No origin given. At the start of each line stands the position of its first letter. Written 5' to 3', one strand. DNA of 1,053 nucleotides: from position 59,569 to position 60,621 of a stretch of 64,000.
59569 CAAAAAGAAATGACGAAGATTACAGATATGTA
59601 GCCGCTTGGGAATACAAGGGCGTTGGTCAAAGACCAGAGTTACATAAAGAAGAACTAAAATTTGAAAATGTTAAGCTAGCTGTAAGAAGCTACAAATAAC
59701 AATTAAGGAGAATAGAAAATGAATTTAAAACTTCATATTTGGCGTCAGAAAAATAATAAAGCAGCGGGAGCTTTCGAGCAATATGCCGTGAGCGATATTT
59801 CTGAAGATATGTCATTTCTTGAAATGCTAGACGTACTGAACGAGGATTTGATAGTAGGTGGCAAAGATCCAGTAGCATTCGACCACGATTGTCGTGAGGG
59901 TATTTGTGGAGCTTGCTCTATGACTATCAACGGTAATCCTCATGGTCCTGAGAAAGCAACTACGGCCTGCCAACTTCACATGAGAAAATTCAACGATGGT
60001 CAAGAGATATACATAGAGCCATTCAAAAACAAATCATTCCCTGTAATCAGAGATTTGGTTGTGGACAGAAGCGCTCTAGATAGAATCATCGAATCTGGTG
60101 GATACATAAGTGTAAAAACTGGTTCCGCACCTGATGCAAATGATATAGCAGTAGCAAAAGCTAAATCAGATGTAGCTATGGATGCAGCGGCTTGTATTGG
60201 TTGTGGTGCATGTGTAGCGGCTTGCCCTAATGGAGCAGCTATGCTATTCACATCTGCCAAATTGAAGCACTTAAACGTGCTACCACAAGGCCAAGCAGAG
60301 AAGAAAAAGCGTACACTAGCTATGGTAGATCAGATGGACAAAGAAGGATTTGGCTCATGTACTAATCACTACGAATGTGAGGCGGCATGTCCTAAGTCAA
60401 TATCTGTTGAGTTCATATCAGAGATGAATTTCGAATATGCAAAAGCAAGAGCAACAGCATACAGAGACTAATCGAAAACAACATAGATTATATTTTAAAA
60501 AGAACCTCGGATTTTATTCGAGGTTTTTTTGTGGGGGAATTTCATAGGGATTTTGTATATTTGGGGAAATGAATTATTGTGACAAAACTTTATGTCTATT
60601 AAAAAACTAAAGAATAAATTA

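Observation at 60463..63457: A 2.9-kb AT-rich two-gene island inserted after sdhB, flanked by ~95-bp direct repeats of the sdhB 3' end and terminator, encoding a NERD-like nuclease protein and a papain-like protein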

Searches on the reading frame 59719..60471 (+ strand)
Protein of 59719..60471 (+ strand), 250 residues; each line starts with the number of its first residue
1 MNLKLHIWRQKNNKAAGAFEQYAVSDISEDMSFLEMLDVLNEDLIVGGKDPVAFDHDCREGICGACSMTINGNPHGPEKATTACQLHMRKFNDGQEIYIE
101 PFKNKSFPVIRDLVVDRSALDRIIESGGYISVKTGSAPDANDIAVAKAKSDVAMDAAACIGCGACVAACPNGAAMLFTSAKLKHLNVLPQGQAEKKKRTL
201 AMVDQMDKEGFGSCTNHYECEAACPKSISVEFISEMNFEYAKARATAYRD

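Call 8: search_protein_families(library=ncbifam, proteins=[window:59719-60471:+], max_evalue=1)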
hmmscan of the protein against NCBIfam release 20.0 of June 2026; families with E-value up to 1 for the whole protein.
window:59719-60471:+ (250 aa): 104 families (the best 25 are shown)
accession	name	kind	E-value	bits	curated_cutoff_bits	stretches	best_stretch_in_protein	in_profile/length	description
NF005746.0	PRK07570.1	subfamily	7.8e-128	425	243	1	1-246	1-246/250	succinate dehydrogenase/fumarate reductase iron-sulfur subunit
NF006391.0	PRK08640.1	equivalog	6.9e-33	113.6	244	1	3-242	7-241/254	succinate dehydrogenase iron-sulfur subunit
TIGR00384.1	dhsB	subfamily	2.6e-26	92.4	88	1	9-230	3-214/222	succinate dehydrogenase and fumarate reductase iron-sulfur protein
NF004616.0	PRK05950.1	subfamily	2.1e-24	86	228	1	2-231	5-223/238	succinate dehydrogenase iron-sulfur subunit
NF009227.0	PRK12577.1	equivalog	3.3e-24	85.2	349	1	1-229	1-226/330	succinate dehydrogenase/fumarate reductase iron-sulfur subunit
NF004898.0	PRK06259.1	equivalog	3.4e-24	85.3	385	1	3-230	4-204/488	fumarate reductase (CoM/CoB) subunit TfrB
NF009226.0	PRK12576.1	equivalog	3.3e-21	76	344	1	16-229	23-225/317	succinate dehydrogenase/fumarate reductase iron-sulfur subunit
NF009051.0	PRK12385.1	equivalog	3.2e-20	72.6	333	1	3-229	7-220/244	succinate dehydrogenase/fumarate reductase iron-sulfur subunit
NF010071.0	PRK13552.1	equivalog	2.2e-19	69.7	264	1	6-230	8-224/241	fumarate reductase iron-sulfur subunit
NF009052.0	PRK12386.1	equivalog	6.6e-16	58.1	256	1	3-230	5-219/255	succinate dehydrogenase/fumarate reductase iron-sulfur subunit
NF009225.0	PRK12575.1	subfamily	2.7e-13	49.9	443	1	5-171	7-158/235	succinate dehydrogenase/fumarate reductase iron-sulfur subunit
NF042952.1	MFR_FeS_SdhB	equivalog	1.5e-12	47.2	600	1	32-236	26-227/320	8-methylmenaquinol:fumarate reductase iron-sulfur subunit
NF041891.1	hdrA_Methbact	equivalog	7.5e-06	24.4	1300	1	144-237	588-681/762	ferredoxin:CoB-CoM heterodisulfide reductase subunit HdrA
NF045797.1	DsrO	equivalog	2.1e-05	24.1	200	1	152-214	128-189/235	sulfate reduction electron transfer complex DsrMKJOP subunit DsrO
TIGR03290.1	CoB_CoM_SS_C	equivalog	4.6e-05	23.4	160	1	157-235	2-70/144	CoB--CoM heterodisulfide reductase subunit C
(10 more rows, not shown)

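Call 23: find_related_loci(query=window:59719-60471:+, collection=genome_contigs, flank=6000)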
Query window:59719-60471:+ (250 aa) in genome_contigs; peptide patterns used: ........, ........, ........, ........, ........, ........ (x = any residue, [..] = any of these).
600 stretches matched a pattern (row limit reached: there are more); 599 encode a relative of the query (tblastn E <= 1e-3); the best 80 are kept; 80 distinct loci.
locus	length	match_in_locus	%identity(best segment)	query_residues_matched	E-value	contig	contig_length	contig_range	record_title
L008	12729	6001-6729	67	1-243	4e-118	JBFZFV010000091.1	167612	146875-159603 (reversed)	MAG: Candidatus Zixiibacteriota bacterium isolate PPR_0627 k121_1340150, whole genome shotgun sequence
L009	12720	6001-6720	65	1-240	3e-116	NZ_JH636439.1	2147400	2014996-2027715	Zavarzinella formosa DSM 19928 Scaffold1, whole genome shotgun sequence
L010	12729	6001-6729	66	1-244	4e-114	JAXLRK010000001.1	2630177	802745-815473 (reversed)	MAG: Acidimicrobiia bacterium isolate STL-ACT7 C2.255.fa-1, whole genome shotgun sequence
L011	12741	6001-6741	64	1-247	5e-114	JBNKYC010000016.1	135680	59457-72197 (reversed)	MAG: Polyangiaceae bacterium isolate D1D2.bin.32.orig k141_2045221, whole genome shotgun sequence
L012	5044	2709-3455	65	1-249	3e-114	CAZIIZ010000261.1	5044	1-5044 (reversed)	MAG TPA_asm: uncultured Hyphomicrobiales bacterium isolate SRP284006_co1_119 genome assembly, contig: NODE_36679_length_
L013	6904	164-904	65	1-247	8e-114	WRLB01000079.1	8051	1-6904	MAG: Bacteroidetes bacterium isolate Th196P3bin14 Ga0099364_10021849, whole genome shotgun sequence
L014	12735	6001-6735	64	1-245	2e-113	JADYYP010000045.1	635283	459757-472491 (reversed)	MAG: Planctomycetota bacterium isolate SJ533 c_000001183729, whole genome shotgun sequence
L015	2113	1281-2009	67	1-243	5e-120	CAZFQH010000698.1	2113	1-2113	MAG TPA_asm: uncultured Acidobacteriota bacterium isolate SRP128246_co1_10 genome assembly, contig: NODE_151509_length_2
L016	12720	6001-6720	66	1-240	2e-113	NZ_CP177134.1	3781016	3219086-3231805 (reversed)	Leptospira sp. 'Mane' chromosome 1, complete sequence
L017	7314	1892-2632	66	1-247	2e-113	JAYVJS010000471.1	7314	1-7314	MAG: Gemmatimonadota bacterium isolate GL53_Down_metabinner_10 GL53_Down_metabinner_10_470, whole genome shotgun sequenc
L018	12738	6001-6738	63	1-246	1e-113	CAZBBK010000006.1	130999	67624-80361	MAG TPA_asm: uncultured Gemmatimonadota bacterium isolate binchicken_co65_262 genome assembly, contig: NODE_299_length_1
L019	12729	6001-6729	63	1-243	5e-113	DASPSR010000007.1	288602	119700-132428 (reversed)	MAG TPA_asm: Nitrospirota bacterium isolate SMAG_U12256 k141_1307615, whole genome shotgun sequence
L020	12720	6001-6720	66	1-240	4e-113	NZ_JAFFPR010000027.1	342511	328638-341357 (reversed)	Leptospira abararensis strain 201903074 contig_0003, whole genome shotgun sequence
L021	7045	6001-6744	64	1-248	9e-113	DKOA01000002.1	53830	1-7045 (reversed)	MAG TPA_asm: Opitutia bacterium UBA7374 UBA7374_contig_22407, whole genome shotgun sequence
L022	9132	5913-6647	66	1-245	3e-112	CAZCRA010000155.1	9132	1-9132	MAG TPA_asm: uncultured Verrucomicrobiales bacterium isolate SRP141376_co5_28 genome assembly, contig: NODE_18522_length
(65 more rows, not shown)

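Call 24: find_encoding_contigs(protein=window:59719-60471:+, flank=6000, max_places=10)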
Protein window:59719-60471:+ (250 aa): 3 contigs read that carry it; 1 place shown.
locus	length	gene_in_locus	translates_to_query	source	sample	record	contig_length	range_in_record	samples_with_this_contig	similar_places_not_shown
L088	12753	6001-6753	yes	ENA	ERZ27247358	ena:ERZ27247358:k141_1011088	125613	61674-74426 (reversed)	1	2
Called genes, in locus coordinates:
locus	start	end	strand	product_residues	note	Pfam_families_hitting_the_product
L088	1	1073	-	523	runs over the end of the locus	PF00209:SNF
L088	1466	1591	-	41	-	-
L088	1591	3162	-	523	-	PF00209:SNF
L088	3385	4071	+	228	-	-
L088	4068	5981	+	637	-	PF00890:FAD_binding_2, PF01266:DAO, PF07992:Pyr_redox_2 (weak), PF02910:Succ_DH_flav_C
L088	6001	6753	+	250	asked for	PF13085:Fer2_3, PF13187:Fer4_9 (faint), PF00037:Fer4 (weak), PF12797:Fer4_2 (weak), PF12837:Fer4_6 (weak), PF13183:Fer4_8, PF13237:Fer4_10, PF12838:Fer4_7, +1 more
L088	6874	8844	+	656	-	-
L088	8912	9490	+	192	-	-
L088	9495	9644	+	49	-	-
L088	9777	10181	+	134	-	PF08818:DUF1801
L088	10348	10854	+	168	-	PF07883:Cupin_2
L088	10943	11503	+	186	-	-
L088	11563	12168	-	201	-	PF03458:Gly_transporter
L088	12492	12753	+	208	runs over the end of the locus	PF09335:VTT_dom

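Call 47: find_homologous_proteins(query=window:59719-60471:+, max_evalue=1e-100)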
Query window:59719-60471:+ (250 aa): 4746 proteins with E <= 1e-100 among 8000 candidates; the best 120 are listed.
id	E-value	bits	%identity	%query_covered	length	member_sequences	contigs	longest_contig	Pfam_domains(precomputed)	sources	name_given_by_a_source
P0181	2.5e-166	569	100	100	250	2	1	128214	PF12797.13,PF12837.13,PF00037.33,PF12838.13,PF13534.12,PF13237.12,PF13183.12,PF13187.12,PF13085.12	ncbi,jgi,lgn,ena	ncbi:MAG: succinate dehydrogenase/fumarate reductase iron-sulfur subunit [Candidatus Kapaibacterium 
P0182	2.2e-161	553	96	100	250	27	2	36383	PF12797.13,PF12837.13,PF00037.33,PF12838.13,PF13534.12,PF13237.12,PF13183.12,PF13187.12,PF13085.12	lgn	-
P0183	1.7e-160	550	96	100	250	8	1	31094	PF12797.13,PF12837.13,PF00037.33,PF12838.13,PF13534.12,PF13237.12,PF13183.12,PF13187.12,PF13085.12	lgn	-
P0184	1.4e-159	547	95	100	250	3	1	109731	PF12838.13,PF13534.12,PF13237.12,PF13183.12,PF13085.12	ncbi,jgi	-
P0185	6.9e-158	542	94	100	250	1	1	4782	PF12797.13,PF12837.13,PF00037.33,PF12838.13,PF13237.12,PF13183.12,PF13187.12,PF13085.12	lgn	-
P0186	6.6e-151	519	90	100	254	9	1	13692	PF12797.13,PF12837.13,PF00037.33,PF12838.13,PF13534.12,PF13237.12,PF13183.12,PF13187.12,PF13085.12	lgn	-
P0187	1.4e-150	518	89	100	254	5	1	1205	PF12797.13,PF12837.13,PF00037.33,PF12838.13,PF13534.12,PF13237.12,PF13183.12,PF13187.12,PF13085.12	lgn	-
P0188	7.4e-128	443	64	94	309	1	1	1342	PF14697.12,PF12797.13,PF12837.13,PF00037.33,PF12838.13,PF13534.12,PF13237.12,PF13183.12,PF13187.12,PF13085.12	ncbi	-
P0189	1.1e-125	436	76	98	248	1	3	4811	PF12797.13,PF00037.33,PF12838.13,PF13534.12,PF13237.12,PF13183.12,PF13187.12,PF13085.12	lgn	-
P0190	1.3e-123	429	73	98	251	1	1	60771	PF12797.13,PF12837.13,PF00037.33,PF12838.13,PF13534.12,PF13237.12,PF13183.12,PF13187.12,PF13085.12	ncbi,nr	ncbi:succinate dehydrogenase/fumarate reductase iron-sulfur subunit [Candidatus Kapabacteria bacteri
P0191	2.5e-122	425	73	98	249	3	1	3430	PF12837.13,PF00037.33,PF12838.13,PF13534.12,PF13237.12,PF13183.12,PF13187.12,PF13085.12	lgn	-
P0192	7.3e-122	424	73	98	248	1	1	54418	PF12797.13,PF12837.13,PF00037.33,PF12838.13,PF13534.12,PF13237.12,PF13183.12,PF13187.12,PF13085.12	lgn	-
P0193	7.7e-122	424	73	99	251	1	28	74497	PF12797.13,PF12837.13,PF00037.33,PF12838.13,PF13534.12,PF13237.12,PF13183.12,PF13187.12,PF13085.12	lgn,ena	-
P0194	8.5e-122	423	69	100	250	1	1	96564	PF12797.13,PF12837.13,PF00037.33,PF13746.12,PF12838.13,PF13534.12,PF13237.12,PF13183.12,PF13187.12,PF13085.12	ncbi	ncbi:MAG: succinate dehydrogenase/fumarate reductase iron-sulfur subunit [bacterium]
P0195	1.4e-121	423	72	98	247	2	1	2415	PF12797.13,PF12837.13,PF00037.33,PF12838.13,PF13534.12,PF13237.12,PF13183.12,PF13187.12,PF13085.12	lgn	-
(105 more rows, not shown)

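Call 48: find_encoding_contigs(protein=P0184, flank=6000, max_places=2)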
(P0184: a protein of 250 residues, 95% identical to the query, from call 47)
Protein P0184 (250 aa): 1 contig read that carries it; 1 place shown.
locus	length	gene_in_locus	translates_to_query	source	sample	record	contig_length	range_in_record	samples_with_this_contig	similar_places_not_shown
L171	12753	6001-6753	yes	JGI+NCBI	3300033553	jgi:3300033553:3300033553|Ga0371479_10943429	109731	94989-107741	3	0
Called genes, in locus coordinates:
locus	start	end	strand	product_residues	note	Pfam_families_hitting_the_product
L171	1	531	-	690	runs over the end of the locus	PF07584:BatA, PF13519:VWA_2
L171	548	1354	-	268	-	PF13275:S4_2 (faint), PF01479:S4, PF00849:PseudoU_synth_2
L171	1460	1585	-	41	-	-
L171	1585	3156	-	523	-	PF00209:SNF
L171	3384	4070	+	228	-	-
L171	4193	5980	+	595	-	PF00890:FAD_binding_2, PF02910:Succ_DH_flav_C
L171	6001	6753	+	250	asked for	PF13085:Fer2_3, PF13534:Fer4_17 (faint), PF13183:Fer4_8 (weak), PF13237:Fer4_10, PF12838:Fer4_7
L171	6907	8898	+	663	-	-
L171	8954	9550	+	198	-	-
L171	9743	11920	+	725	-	PF00141:peroxidase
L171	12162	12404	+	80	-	-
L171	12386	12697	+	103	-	PF05016:ParE_toxin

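Call 49: find_encoding_contigs(protein=P0182, flank=6000, max_places=3)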
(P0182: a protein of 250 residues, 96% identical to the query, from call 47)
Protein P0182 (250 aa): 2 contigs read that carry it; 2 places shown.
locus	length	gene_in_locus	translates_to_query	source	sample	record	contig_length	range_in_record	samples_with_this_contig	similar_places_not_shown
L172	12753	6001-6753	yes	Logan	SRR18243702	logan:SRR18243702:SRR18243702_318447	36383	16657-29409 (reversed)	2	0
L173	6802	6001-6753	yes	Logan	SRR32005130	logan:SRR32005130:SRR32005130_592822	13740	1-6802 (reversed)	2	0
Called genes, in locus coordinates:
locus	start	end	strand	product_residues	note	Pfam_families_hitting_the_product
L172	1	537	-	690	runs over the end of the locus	PF07584:BatA, PF13519:VWA_2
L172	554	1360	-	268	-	PF01479:S4, PF00849:PseudoU_synth_2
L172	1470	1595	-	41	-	-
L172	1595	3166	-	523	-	PF00209:SNF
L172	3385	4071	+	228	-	-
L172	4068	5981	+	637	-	PF00890:FAD_binding_2, PF01266:DAO (weak), PF07992:Pyr_redox_2 (faint), PF02910:Succ_DH_flav_C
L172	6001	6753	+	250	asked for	PF13085:Fer2_3, PF13187:Fer4_9 (weak), PF00037:Fer4 (weak), PF12797:Fer4_2 (weak), PF12837:Fer4_6 (weak), PF13183:Fer4_8, PF13237:Fer4_10, PF12838:Fer4_7, +1 more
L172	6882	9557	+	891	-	PF01443:Viral_helicase1 (faint), PF00580:UvrD-helicase, PF13245:AAA_19, PF00580:UvrD-helicase, PF13538:UvrD_C_2 (faint), PF13361:UvrD_C, PF01396:Zn_ribbon_Top1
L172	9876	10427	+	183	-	-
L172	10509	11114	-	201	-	PF03458:Gly_transporter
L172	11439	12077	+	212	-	PF09335:VTT_dom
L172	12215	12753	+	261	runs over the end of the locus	-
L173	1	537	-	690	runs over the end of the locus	PF07584:BatA, PF13519:VWA_2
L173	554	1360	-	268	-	PF01479:S4, PF00849:PseudoU_synth_2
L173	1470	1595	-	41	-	-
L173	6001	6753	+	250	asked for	PF13085:Fer2_3, PF13187:Fer4_9 (weak), PF00037:Fer4 (weak), PF12797:Fer4_2 (weak), PF12837:Fer4_6 (weak), PF13183:Fer4_8, PF13237:Fer4_10, PF12838:Fer4_7, +1 more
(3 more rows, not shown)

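Call 52: search_protein_families(library=pfam, proteins=[L171:6907-8898:+, L171:8954-9550:+, L172:6882-9557:+, L172:9876-10427:+, L171:12162-12404:+], max_evalue=0.1)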
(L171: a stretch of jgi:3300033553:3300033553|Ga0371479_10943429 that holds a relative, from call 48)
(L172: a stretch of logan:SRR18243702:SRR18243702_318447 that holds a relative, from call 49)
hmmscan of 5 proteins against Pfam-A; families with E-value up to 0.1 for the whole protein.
L171:6907-8898:+ (663 aa): 3 families
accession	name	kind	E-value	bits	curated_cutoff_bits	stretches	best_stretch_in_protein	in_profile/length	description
PF13173.12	AAA_14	-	4.2e-05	24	27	1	196-249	7-59/129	AAA domain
PF13401.12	AAA_22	-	0.00013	22.7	27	1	196-342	10-123/130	AAA domain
PF13191.12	AAA_16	-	0.0096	16.9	32.6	1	185-301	16-144/167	AAA ATPase domain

L171:8954-9550:+ (198 aa): 3 families
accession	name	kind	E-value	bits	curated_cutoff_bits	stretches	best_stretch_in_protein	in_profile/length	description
PF01943.22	Polysacc_synt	-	0.035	14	28.2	1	11-68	112-168/274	Polysaccharide biosynthesis protein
PF14985.11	TM140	-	0.048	14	30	1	15-76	86-148/180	TM140 protein family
PF16246.10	DUF4903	-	0.098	12.7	25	0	87-187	60-155/190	Domain of unknown function (DUF4903)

L172:6882-9557:+ (891 aa): 9 families
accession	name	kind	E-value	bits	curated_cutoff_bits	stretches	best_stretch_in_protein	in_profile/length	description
PF00580.27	UvrD-helicase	-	9e-40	137.5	23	2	125-345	1-219/271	UvrD/REP helicase N-terminal domain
PF13245.12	AAA_19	-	1.2e-20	74.5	25.1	1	130-570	2-133/134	AAA domain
PF13361.12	UvrD_C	-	9.5e-17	61.9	25.6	2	702-776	285-347/350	UvrD-like helicase C-terminal domain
PF01396.24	Zn_ribbon_Top1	-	2.5e-14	53.2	32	2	806-839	3-33/39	Topoisomerase DNA binding C4 zinc finger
PF13538.12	UvrD_C_2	-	2.5e-08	34.1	27.4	2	753-774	30-51/52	UvrD-like helicase C-terminal domain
PF01443.25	Viral_helicase1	-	1.7e-06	28.5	21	1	514-774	47-226/228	Viral superfamily 1 RNA helicase core domain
PF13604.12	AAA_30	-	9.1e-05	22.7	27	1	125-206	2-78/191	AAA domain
PF13086.12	AAA_11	-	0.002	18.4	27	1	125-248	2-137/257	AAA domain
PF10521.14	Tti2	-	0.0047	16.9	25.2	1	635-679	228-274/279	Tti2 family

L172:9876-10427:+ (183 aa): 0 families

L171:12162-12404:+ (80 aa): 1 family
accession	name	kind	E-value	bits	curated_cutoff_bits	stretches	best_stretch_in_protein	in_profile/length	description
PF09589.15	HrpA_pilin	-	0.025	15.8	25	1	44-80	35-72/96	HrpA pilus formation protein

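Call 56: find_encoding_contigs(protein=P0183, flank=10000, max_places=3)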
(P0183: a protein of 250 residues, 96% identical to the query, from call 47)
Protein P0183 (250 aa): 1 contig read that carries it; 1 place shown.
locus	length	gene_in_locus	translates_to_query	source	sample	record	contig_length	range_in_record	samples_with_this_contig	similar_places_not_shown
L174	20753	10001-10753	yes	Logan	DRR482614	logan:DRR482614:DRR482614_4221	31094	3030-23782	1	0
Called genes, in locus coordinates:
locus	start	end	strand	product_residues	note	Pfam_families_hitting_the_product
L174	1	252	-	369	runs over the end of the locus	PF13426:PAS_9 (weak), PF00512:HisKA, PF02518:HATPase_c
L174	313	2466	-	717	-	PF07719:TPR_2 (faint), PF13174:TPR_6 (faint), PF13424:TPR_12 (faint), PF13428:TPR_14 (faint), PF13432:TPR_16 (faint)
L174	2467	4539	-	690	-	PF07584:BatA, PF13519:VWA_2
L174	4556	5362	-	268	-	PF13275:S4_2 (weak), PF01479:S4, PF00849:PseudoU_synth_2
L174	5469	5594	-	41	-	-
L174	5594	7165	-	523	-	PF00209:SNF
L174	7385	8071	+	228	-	-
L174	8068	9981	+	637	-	PF00890:FAD_binding_2, PF01266:DAO (faint), PF07992:Pyr_redox_2 (faint), PF02910:Succ_DH_flav_C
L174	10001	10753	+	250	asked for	PF13085:Fer2_3, PF13187:Fer4_9 (faint), PF00037:Fer4 (weak), PF12797:Fer4_2 (weak), PF12837:Fer4_6 (weak), PF13183:Fer4_8, PF13237:Fer4_10, PF12838:Fer4_7, +1 more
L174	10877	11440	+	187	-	-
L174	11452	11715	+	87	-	-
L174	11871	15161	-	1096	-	PF00656:Peptidase_C14 (faint), PF01650:Peptidase_C13 (weak), PF18962:Por_Secre_tail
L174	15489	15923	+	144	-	PF00903:Glyoxalase, PF06983:3-dmu-9_3-mt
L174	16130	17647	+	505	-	PF24885:TPR_NPHP3 (faint), PF13176:TPR_7 (faint), PF13374:TPR_10 (faint), PF00515:TPR_1 (faint), PF13181:TPR_8 (faint), PF07719:TPR_2 (faint), PF13424:TPR_12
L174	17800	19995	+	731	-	PF03415:Peptidase_C11, PF18962:Por_Secre_tail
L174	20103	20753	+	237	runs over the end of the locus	-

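Call 57: find_encoding_contigs(protein=P0186, flank=10000, max_places=3)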
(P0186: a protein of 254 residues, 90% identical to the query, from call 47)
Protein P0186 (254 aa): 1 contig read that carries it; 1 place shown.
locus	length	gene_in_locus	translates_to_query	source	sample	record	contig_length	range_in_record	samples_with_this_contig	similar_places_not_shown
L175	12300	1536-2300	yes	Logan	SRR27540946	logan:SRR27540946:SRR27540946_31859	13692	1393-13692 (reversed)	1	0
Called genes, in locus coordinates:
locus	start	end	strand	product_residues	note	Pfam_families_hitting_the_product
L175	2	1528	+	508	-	?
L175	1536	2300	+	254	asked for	PF13085:Fer2_3, PF13187:Fer4_9 (weak), PF00037:Fer4 (weak), PF12797:Fer4_2 (weak), PF12837:Fer4_6 (weak), PF13183:Fer4_8, PF13237:Fer4_10, PF12838:Fer4_7, +1 more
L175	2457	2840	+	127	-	-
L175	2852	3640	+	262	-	PF00753:Lactamase_B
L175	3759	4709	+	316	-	PF00106:adh_short, PF08659:KR (faint), PF13561:adh_short_C2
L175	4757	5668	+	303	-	PF00165:HTH_AraC (weak), PF12833:HTH_18, PF00165:HTH_AraC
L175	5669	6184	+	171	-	-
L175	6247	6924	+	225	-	-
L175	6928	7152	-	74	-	-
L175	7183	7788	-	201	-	PF03458:Gly_transporter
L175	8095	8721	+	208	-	PF09335:VTT_dom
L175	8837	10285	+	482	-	PF13506:Glyco_transf_21, PF00535:Glycos_transf_2, PF13641:Glyco_tranf_2_3, PF13632:Glyco_trans_2_3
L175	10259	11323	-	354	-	PF00753:Lactamase_B (faint), PF13483:Lactamase_B_3, PF12706:Lactamase_B_2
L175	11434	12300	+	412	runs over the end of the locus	PF16491:Peptidase_M48_N, PF01435:Peptidase_M48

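Call 84: search_protein_families(library=pfam, proteins=[L174:10877-11440:+, L174:11452-11715:+, L175:2457-2840:+, L088:10943-11503:+, L172:9876-10427:+, L171:12162-12404:+], max_evalue=0.01)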
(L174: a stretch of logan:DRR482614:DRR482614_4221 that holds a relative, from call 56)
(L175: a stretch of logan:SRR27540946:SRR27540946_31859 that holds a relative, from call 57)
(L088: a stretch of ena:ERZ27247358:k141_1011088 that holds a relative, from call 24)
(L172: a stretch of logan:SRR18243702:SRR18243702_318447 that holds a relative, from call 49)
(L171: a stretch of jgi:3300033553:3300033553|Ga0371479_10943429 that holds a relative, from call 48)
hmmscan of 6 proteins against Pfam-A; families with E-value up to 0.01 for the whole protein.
L174:10877-11440:+ (187 aa): 0 families

L174:11452-11715:+ (87 aa): 0 families

L175:2457-2840:+ (127 aa): 0 families

L088:10943-11503:+ (186 aa): 0 families

L172:9876-10427:+ (183 aa): 0 families

L171:12162-12404:+ (80 aa): 0 families
